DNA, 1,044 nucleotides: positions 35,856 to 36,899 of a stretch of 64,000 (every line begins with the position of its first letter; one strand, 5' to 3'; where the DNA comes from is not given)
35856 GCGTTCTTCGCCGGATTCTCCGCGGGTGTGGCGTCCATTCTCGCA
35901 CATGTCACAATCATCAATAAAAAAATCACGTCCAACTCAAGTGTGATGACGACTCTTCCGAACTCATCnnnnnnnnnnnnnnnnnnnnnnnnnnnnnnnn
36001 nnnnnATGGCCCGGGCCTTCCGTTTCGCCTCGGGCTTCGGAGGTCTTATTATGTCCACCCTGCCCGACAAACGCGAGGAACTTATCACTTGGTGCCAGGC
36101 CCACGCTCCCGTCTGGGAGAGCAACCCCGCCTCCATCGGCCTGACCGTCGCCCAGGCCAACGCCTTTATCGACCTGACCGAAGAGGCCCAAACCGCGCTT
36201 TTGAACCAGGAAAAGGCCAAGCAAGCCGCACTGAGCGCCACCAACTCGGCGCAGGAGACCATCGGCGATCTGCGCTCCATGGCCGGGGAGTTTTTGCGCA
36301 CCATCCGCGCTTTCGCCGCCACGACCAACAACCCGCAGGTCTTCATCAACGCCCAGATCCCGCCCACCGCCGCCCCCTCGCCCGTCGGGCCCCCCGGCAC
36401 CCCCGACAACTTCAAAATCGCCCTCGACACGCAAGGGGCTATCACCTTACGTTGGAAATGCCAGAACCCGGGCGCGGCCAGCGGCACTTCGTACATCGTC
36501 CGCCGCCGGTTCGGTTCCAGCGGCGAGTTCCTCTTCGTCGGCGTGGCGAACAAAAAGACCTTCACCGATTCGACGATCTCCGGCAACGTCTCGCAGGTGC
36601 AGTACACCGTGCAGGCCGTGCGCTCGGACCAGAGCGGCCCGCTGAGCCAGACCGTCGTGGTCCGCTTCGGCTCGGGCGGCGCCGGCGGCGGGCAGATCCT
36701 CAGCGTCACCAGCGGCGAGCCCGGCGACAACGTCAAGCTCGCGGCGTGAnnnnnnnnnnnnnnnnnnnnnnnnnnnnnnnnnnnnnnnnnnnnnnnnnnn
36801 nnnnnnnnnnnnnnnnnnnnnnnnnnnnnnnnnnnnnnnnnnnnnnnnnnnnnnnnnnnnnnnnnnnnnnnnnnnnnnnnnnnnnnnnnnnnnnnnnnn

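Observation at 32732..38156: Low-GC island: 4-TM KAP-like P-loop NTPase, divergent FN3 protein and PD-(D/E)XK nuclease, a candidate uncharacterised defence locus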

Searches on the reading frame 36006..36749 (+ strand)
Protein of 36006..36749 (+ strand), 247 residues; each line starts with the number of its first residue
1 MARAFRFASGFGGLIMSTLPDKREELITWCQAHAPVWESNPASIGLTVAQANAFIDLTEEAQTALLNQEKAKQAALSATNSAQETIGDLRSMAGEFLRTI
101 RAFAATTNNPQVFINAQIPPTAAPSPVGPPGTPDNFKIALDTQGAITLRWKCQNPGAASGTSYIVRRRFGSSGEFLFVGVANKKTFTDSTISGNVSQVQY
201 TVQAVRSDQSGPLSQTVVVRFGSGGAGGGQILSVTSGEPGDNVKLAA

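Call 3: search_protein_families(library=pfam, proteins=[window:36006-36749:+], max_evalue=0.1)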
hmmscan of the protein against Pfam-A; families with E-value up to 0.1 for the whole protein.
window:36006-36749:+ (247 aa): 0 families

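Call 4: search_protein_families(library=padloc, proteins=[window:36006-36749:+], max_evalue=0.1)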
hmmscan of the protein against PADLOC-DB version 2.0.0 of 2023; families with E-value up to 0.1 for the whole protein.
window:36006-36749:+ (247 aa): 0 families

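Call 5: search_protein_families(library=ncbifam, proteins=[window:36006-36749:+], max_evalue=0.1)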
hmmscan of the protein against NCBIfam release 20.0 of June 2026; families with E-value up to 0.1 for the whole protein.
window:36006-36749:+ (247 aa): 0 families

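Call 16: find_homologous_proteins(query=window:36006-36749:+)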
Query window:36006-36749:+ (247 aa): 53 proteins with E <= 0.001 among 1446 candidates.
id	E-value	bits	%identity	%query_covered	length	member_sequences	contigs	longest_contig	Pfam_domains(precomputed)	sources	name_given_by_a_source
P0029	2.7e-155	533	99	100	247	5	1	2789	-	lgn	-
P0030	2.6e-130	451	89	94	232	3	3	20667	-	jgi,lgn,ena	jgi:hypothetical protein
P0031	1.7e-100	353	70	94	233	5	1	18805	-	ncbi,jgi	jgi:hypothetical protein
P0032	6.1e-59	217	50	91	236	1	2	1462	-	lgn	-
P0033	7.3e-58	214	52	86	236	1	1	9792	-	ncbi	-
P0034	2.3e-54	202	47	86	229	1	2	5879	-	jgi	jgi:hypothetical protein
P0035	1.2e-51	194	47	90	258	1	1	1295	-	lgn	-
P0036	3.5e-51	192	46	90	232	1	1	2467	-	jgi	jgi:hypothetical protein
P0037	4.6e-51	192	48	88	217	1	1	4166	-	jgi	jgi:hypothetical protein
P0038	4.7e-51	192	43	90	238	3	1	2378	-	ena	-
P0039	5.0e-51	191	43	98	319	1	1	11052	-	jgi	jgi:hypothetical protein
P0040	6.6e-51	191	47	85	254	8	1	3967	-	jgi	-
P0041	1.4e-50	190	46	89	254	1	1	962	-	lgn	-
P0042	3.1e-50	189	46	94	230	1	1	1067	-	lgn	-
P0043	3.2e-50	189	45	90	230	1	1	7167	-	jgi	jgi:hypothetical protein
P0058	4.8e-43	165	42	94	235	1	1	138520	-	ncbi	-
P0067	8.3e-40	155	39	86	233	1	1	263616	-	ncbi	ncbi:MAG: hypothetical protein ACKVS8_12950 [Phycisphaerales bacterium]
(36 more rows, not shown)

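Call 19: find_encoding_contigs(protein=P0030, flank=10000, max_places=3)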
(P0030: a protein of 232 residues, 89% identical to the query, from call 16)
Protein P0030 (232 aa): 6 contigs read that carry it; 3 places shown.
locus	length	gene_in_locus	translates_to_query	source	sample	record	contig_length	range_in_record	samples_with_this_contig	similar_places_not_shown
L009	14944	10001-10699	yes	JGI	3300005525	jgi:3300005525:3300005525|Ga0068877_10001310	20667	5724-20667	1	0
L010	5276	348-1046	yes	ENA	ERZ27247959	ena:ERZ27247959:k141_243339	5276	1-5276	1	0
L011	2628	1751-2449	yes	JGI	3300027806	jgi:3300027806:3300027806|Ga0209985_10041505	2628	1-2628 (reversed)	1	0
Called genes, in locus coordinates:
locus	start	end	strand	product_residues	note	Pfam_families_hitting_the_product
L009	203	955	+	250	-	-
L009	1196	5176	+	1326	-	-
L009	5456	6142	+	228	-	-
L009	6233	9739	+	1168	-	PF13401:AAA_22 (faint), PF00931:NB-ARC (weak), PF05729:NACHT (weak), PF13424:TPR_12 (faint), PF00515:TPR_1 (faint), PF13181:TPR_8 (faint), PF13371:TPR_9 (faint)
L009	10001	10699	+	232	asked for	-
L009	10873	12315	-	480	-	PF02874:ATP-synt_ab_N, PF00006:ATP-synt_ab, PF22919:ATP-synt_VA_C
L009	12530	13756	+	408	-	PF08442:ATP-grasp_2, PF13549:ATP-grasp_5 (faint), PF24948:Citrate_synth_N, PF00549:Ligase_CoA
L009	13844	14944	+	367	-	?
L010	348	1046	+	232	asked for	-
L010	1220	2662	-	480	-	PF02874:ATP-synt_ab_N, PF00006:ATP-synt_ab, PF22919:ATP-synt_VA_C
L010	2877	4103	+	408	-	PF08442:ATP-grasp_2, PF13549:ATP-grasp_5 (faint), PF24948:Citrate_synth_N, PF00549:Ligase_CoA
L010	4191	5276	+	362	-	?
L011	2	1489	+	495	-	?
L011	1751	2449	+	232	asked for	-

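Call 20: find_encoding_contigs(protein=P0031, flank=10000, max_places=2)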
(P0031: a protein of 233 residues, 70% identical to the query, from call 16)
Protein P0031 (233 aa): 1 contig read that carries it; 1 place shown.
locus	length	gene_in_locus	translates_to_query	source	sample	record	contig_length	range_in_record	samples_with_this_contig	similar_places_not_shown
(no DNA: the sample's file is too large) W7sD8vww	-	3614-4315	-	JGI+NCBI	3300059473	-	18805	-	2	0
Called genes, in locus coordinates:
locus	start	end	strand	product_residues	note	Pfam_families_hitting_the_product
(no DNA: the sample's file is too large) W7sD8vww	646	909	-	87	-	-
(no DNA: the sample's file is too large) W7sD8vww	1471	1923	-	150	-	PF01797:Y1_Tnp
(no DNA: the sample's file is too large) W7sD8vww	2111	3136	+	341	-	PF04471:Mrr_cat, PF22722:NA-iREase1 (weak)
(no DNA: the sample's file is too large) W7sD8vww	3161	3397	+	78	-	-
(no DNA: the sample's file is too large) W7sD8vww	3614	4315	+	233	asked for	-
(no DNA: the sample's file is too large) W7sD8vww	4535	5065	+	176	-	-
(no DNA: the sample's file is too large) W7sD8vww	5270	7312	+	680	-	-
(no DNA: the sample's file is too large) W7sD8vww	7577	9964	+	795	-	PF00270:DEAD, PF00271:Helicase_C, PF16124:RecQ_Zn_bind (weak), PF09382:RQC, PF00570:HRDC, PF14493:HTH_40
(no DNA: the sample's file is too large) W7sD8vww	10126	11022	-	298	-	-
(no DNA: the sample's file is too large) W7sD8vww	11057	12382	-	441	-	PF07394:DUF1501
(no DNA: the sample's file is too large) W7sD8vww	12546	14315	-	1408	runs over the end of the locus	PF08811:DUF1800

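Call 39: find_encoding_contigs(protein=P0058, flank=10000, max_places=1)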
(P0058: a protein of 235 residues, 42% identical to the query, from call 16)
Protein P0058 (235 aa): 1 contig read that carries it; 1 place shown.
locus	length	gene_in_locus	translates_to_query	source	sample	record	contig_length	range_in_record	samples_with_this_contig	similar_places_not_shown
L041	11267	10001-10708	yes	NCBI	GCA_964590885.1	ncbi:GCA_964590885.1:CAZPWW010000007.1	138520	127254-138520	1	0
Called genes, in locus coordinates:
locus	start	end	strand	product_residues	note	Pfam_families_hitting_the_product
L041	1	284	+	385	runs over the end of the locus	PF00437:T2SSE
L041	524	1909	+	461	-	-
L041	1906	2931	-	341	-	-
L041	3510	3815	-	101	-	PF09827:CRISPR_Cas2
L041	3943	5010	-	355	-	PF01867:Cas_Cas1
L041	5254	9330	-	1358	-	PF18470:Cas9_a, PF18541:RuvC_III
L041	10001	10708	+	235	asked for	-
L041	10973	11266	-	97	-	?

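Call 40: find_encoding_contigs(protein=P0067, flank=10000, max_places=1)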
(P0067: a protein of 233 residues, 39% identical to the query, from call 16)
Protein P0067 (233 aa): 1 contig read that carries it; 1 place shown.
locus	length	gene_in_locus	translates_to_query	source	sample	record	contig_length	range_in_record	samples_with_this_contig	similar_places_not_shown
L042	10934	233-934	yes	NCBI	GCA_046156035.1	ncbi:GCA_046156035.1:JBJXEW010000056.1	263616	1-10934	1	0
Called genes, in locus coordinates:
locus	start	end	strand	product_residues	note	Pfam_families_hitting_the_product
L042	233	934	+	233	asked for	-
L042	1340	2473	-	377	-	PF00491:Arginase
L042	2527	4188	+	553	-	PF01487:DHquinase_I, PF08501:Shikimate_dh_N, PF01488:Shikimate_DH (weak), PF02254:TrkA_N (faint), PF18317:SDH_C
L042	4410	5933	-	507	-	PF08245:Mur_ligase_M, PF02875:Mur_ligase_C, PF27239:FOL3_C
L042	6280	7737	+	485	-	PF11074:DUF2779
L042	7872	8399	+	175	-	PF07463:NUMOD4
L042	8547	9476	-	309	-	PF00701:DHDPS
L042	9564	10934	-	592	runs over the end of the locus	PF00515:TPR_1 (faint), PF07719:TPR_2 (faint), PF07721:TPR_4 (faint), PF13176:TPR_7 (faint), PF13181:TPR_8 (faint), PF13432:TPR_16 (weak), PF14559:TPR_19 (weak), PF13844:Glyco_transf_41, +5 more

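Call 44: find_related_loci(query=A3, collection=metagenome_contigs, flank=10000)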
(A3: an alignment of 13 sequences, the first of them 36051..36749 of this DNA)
Query A3 (232 aa) in metagenome_contigs; peptide patterns used: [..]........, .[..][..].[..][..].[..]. (x = any residue, [..] = any of these).
87 stretches matched a pattern; 42 encode a relative of the query (tblastn E <= 1e-3); 42 distinct loci.
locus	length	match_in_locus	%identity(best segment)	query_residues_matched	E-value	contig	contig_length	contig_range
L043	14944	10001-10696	89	1-232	3e-125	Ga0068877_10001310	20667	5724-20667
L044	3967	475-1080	48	8-208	1e-52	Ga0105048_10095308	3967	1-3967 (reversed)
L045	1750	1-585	48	18-210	8e-54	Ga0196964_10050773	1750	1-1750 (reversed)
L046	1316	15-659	44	1-212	7e-54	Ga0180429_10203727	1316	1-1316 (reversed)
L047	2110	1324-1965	45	1-212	2e-51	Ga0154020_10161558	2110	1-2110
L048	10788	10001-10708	45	1-232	5e-49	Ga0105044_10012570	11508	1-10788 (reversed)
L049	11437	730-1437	45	1-232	7e-49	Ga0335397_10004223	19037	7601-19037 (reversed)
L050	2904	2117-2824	45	1-232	6e-49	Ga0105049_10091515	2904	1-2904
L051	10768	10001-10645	43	1-212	4e-46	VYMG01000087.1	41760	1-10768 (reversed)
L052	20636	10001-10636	44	1-210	2e-45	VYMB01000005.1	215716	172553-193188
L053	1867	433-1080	46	1-213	3e-46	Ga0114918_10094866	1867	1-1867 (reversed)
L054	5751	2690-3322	41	8-216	2e-45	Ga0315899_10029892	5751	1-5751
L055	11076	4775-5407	40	8-216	3e-45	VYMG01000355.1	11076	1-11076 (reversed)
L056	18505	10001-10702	46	1-232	1e-44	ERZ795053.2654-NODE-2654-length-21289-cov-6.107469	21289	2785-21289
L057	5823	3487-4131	41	2-214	7e-45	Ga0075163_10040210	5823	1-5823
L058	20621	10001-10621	42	8-212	6e-45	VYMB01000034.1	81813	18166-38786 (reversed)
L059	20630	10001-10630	46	1-207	2e-44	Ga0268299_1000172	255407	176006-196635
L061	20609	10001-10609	39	8-208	6e-44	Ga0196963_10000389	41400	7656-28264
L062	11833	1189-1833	40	1-212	2e-43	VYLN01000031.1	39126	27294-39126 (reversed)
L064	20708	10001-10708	40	1-232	2e-42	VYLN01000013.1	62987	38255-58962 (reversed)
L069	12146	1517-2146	44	1-207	2e-41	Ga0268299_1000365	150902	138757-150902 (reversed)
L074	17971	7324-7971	42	1-213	3e-36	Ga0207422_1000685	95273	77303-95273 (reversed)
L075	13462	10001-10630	40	1-207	1e-35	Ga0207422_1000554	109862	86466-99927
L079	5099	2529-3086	35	31-214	3e-26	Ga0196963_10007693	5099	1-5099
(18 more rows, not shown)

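Call 49: search_protein_families(library=pfam, proteins=[L048:7764-9284:-, L048:3835-7206:-, L051:8298-9290:-, L051:6382-8298:-, L052:6596-8164:+, L055:1931-3937:+, L056:5915-9310:-, L057:1553-2287:+, L057:2287-3030:+, L058:7684-8490:-], max_evalue=0.001)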
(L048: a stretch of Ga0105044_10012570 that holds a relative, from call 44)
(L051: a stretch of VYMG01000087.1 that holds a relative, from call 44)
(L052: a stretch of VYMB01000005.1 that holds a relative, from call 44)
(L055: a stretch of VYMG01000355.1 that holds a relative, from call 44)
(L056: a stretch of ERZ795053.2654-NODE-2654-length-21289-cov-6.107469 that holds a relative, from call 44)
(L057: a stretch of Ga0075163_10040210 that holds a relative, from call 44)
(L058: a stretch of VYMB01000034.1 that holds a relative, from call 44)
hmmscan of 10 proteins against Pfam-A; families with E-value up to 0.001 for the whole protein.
L048:7764-9284:- (507 aa): 2 families
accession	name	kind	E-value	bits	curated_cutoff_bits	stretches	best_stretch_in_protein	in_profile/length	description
PF20510.4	HgmA_N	-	2.1e-09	37.5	20.2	0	215-267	220-272/273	Homogentisate 1,2-dioxygenase N-terminal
PF04209.19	HgmA_C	-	0.00015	22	21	1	291-401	34-148/153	Homogentisate 1,2-dioxygenase C-terminal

L048:3835-7206:- (1124 aa): 1 family
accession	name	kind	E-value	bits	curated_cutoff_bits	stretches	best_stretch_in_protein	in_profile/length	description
PF04453.20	LptD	-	2e-12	47.6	22.4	1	596-870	1-229/384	LPS transport system D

L051:8298-9290:- (331 aa): 1 family
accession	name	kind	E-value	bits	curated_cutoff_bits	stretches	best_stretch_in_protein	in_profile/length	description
PF03781.23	FGE-sulfatase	-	1.2e-08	35.4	23.3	1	59-298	36-226/255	Sulfatase-modifying factor enzyme 1-like domain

L051:6382-8298:- (639 aa): 0 families

L052:6596-8164:+ (523 aa): 0 families

L055:1931-3937:+ (669 aa): 1 family
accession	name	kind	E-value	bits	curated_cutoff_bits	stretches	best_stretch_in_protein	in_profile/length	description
PF10592.14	AIPR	-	7.8e-38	131.3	25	1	330-545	1-228/308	AIPR protein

L056:5915-9310:- (1132 aa): 11 families
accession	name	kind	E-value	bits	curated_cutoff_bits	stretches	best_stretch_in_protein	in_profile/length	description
PF12799.13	LRR_4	-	6.5e-36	122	27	5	220-258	2-40/44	Leucine Rich repeats (2 copies)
PF13855.12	LRR_8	-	3.2e-30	104.1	27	4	267-323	3-61/61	Leucine rich repeat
PF23598.1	LRR_14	-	7.2e-28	97.8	40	4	155-248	52-145/353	Leucine-rich repeat region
PF00560.39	LRR_1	-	4.9e-23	76.7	20.6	0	221-241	2-23/23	Leucine Rich Repeat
PF16095.11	COR-A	-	2.3e-21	76.7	35.3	1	563-695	17-143/143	C-terminal of Roc, COR-A domain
PF08477.19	Roc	-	1e-20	74.6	27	1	354-471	1-117/119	Ras of Complex, Roc, domain of DAPkinase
PF25497.1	COR-B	-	1.3e-11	44.9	27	1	719-864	4-143/145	C-terminal of Roc, COR-B domain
PF14580.12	LRR_9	-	1.4e-10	41.4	30.5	1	179-260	48-131/175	Leucine-rich repeat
PF00071.28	Ras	-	3.2e-10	40.3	21.6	1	354-473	1-115/162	Ras family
PF23211.1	LRR_LRWD1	-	5.6e-10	39.7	28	1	255-324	32-99/190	Leucine-rich repeat and WD repeat-containing protein 1, LRR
PF25019.1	LRR_R13L1-DRL21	-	6e-07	29.9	27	0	105-159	70-126/127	R13L1/DRL21 LRRs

L057:1553-2287:+ (245 aa): 1 family
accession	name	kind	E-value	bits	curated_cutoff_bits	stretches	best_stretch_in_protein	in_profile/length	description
PF13578.12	Methyltransf_24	-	3e-12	47.8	26.3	1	73-184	2-104/105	Methyltransferase domain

L057:2287-3030:+ (248 aa): 0 families

L058:7684-8490:- (269 aa): 2 families
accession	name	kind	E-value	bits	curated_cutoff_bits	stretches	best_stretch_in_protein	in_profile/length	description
PF12850.12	Metallophos_2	-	2.2e-16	60.7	27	1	1-232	1-151/154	Calcineurin-like phosphoesterase superfamily domain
PF00149.33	Metallophos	-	6.9e-12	46.6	21.5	1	1-179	1-190/191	Calcineurin-like phosphoesterase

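Call 50: search_protein_families(library=pfam, proteins=[L059:7139-8668:+, L061:4556-8026:+, L061:8114-9064:+, L062:263-1189:+, L064:7329-9209:+, L069:234-1046:-, L074:1606-5736:+, L075:8026-9273:+, L075:6462-7793:-, L079:3-1592:+], max_evalue=0.001)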
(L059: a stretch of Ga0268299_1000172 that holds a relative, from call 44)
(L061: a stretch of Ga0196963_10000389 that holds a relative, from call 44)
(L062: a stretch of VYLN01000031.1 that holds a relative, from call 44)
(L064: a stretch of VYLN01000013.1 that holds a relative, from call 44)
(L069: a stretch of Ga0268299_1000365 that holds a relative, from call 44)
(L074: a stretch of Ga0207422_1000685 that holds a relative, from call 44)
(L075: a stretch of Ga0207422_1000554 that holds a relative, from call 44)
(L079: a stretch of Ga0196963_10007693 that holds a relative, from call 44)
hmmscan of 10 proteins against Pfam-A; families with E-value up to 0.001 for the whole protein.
L059:7139-8668:+ (510 aa): 1 family
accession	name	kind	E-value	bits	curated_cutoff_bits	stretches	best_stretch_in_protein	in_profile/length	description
PF03116.20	NQR2_RnfD_RnfE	-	3.4e-53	181.4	27.7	1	125-503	4-292/296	NQR2, RnfD, RnfE family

L061:4556-8026:+ (1157 aa): 4 families
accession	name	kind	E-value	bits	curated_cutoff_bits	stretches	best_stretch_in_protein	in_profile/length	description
PF20473.4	MmeI_Mtase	-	2.7e-24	86.2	27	1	524-728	7-207/259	MmeI, DNA-methyltransferase domain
PF20465.4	MmeI_hel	-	1.8e-15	57.9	27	1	340-410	1-75/75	MmeI, helicase spacer domain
PF20464.3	MmeI_N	-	5.6e-11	43.5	27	1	150-334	1-180/181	MmeI, N-terminal domain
PF07669.17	Eco57I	-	5e-06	27.2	25.3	1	586-704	2-120/171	Eco57I restriction-modification methylase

L061:8114-9064:+ (317 aa): 0 families

L062:263-1189:+ (309 aa): 0 families

L064:7329-9209:+ (627 aa): 0 families

L069:234-1046:- (271 aa): 0 families

L074:1606-5736:+ (1377 aa): 12 families
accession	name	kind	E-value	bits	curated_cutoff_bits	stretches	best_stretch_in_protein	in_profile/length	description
PF13516.12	LRR_6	-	1.6e-42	140.6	23.4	0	1161-1183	3-24/24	Leucine Rich repeat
PF12799.13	LRR_4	-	1.1e-19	70.4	27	0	1274-1316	2-38/44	Leucine Rich repeats (2 copies)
PF00560.39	LRR_1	-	2.1e-19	65.9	20.6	0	994-1004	1-11/23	Leucine Rich Repeat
PF23952.1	LRR_EndoS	-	7.1e-18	65.4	27.9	1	896-1002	3-115/116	Endo-beta-N-acetylglucosaminidase EndoS LRR domain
PF25013.1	LRR_Zer-1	-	1.2e-17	64.8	27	1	1214-1312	5-97/137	Zer-1-like, Leucine-rich repeats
PF25019.1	LRR_R13L1-DRL21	-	2.7e-15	56.8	27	0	1077-1166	37-122/127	R13L1/DRL21 LRRs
PF23598.1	LRR_14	-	1.6e-13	50.6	40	2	901-1166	75-316/353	Leucine-rich repeat region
PF05729.18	NACHT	-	3.6e-10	40.4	26.7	1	416-510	66-165/167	NACHT domain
PF13466.11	STAS_2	-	2.2e-08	34.6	29.2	0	1051-1074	28-51/80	STAS domain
PF01740.26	STAS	-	1.2e-07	31.9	22.6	0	1305-1324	44-63/106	STAS domain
PF23247.1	LRR_RPS2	-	0.00012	22.6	27.9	0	928-976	114-160/160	Plant disease resistance protein RPS2-like, leucine-rich repeats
PF24883.2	NPHP3_N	-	0.00064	20.4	24.8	0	254-282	15-43/164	Nephrocystin 3, N-terminal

L075:8026-9273:+ (416 aa): 0 families

L075:6462-7793:- (444 aa): 2 families
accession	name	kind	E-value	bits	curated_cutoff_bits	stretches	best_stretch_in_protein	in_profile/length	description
PF03781.23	FGE-sulfatase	-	9.9e-20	71.7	23.3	1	123-374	36-254/255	Sulfatase-modifying factor enzyme 1-like domain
PF00404.24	Dockerin_1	-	7.4e-05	23.3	22.9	1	383-431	1-49/57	Dockerin type I domain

L079:3-1592:+ (530 aa): 7 families
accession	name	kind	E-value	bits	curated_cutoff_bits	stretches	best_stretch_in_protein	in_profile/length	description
PF00478.31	IMPDH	-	3.7e-153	510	25.6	1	33-513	1-345/345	IMP dehydrogenase / GMP reductase domain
PF00571.33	CBS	-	6.8e-23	81.2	24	2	181-233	1-53/57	CBS domain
PF03060.21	NMO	-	6e-15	55.9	28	1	253-409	97-236/331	Nitronate monooxygenase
PF01070.24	FMN_dh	-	8e-11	42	24.9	1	292-398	207-305/350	FMN-dependent dehydrogenase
PF01645.23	Glu_synthase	-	3.1e-07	30.4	20.4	1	283-396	189-305/369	Conserved region in glutamate synthase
PF01180.27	DHO_dh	-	1.5e-05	24.8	27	0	362-398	236-272/291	Dihydroorotate dehydrogenase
PF01729.25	QRPTase_C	-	0.00049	20.3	23.1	0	253-331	84-156/169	Quinolinate phosphoribosyl transferase, C-terminal domain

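Call 53: predict_structure(alignment_id=A2)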
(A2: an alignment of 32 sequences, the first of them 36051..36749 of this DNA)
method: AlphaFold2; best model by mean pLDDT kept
length: 232 residues; sequences in the alignment: 32
mean_pLDDT: 84.8   pTM: 0.48
mean pLDDT of the five models: 84.8, 83.0, 79.5, 78.8, 74.9
residues with pLDDT >= 90: 136; 70-90: 69; 50-70: 2; < 50: 25
segments of 3 or more residues with pLDDT < 50: 208-215, 217-232
pLDDT, mean of each block of 10 residues (from residue 1): 85 95 94 96 97 96 96 95 91 89 79 87 87 91 85 89 94 87 92 86 69 42 37 34
secondary structure, 60 per line:
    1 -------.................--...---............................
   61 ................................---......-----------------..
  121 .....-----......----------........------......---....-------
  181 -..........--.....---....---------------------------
elements in order: H8-24 H33-92 H96-101 E119-125 E131-136 E147-154 E161-166 E170-173 E182-191 E194-198 E202-205
